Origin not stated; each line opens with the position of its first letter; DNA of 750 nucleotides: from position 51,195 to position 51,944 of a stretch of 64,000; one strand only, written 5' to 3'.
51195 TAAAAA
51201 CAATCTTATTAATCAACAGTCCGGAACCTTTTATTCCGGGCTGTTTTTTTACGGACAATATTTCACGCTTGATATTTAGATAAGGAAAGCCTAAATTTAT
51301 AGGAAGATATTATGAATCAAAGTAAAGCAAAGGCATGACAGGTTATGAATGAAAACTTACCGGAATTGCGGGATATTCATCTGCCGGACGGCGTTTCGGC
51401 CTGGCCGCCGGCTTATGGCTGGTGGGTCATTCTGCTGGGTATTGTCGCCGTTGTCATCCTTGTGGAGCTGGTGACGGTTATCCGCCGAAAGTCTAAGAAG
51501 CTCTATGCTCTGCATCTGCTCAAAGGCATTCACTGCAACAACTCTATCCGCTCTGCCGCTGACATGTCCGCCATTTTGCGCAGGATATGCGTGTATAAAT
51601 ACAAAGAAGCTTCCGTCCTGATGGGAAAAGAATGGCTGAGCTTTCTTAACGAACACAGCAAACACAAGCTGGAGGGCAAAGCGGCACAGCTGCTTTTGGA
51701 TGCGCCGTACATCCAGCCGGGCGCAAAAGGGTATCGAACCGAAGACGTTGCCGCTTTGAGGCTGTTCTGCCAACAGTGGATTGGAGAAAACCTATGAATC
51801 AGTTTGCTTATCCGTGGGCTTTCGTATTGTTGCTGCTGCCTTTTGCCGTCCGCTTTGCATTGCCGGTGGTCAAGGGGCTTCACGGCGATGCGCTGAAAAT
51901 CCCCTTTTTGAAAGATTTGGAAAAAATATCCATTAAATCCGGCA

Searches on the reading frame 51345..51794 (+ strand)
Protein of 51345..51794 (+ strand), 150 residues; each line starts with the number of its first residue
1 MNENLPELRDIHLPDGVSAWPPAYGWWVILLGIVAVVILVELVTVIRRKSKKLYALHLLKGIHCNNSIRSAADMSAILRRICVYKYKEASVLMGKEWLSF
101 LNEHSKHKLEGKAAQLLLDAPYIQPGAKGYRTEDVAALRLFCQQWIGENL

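Call 3: search_protein_families(library=pfam, proteins=[window:51345-51794:+], max_evalue=1)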
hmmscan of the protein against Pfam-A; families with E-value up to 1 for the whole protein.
window:51345-51794:+ (150 aa): 2 families
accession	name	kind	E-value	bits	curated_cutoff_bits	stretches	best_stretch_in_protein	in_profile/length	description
PF14316.11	DUF4381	-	1.6e-31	110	27.2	1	7-146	2-143/145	Domain of unknown function (DUF4381)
PF17424.7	DUF5411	-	0.2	12.1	30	1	24-74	6-52/134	Family of unknown function (DUF5411)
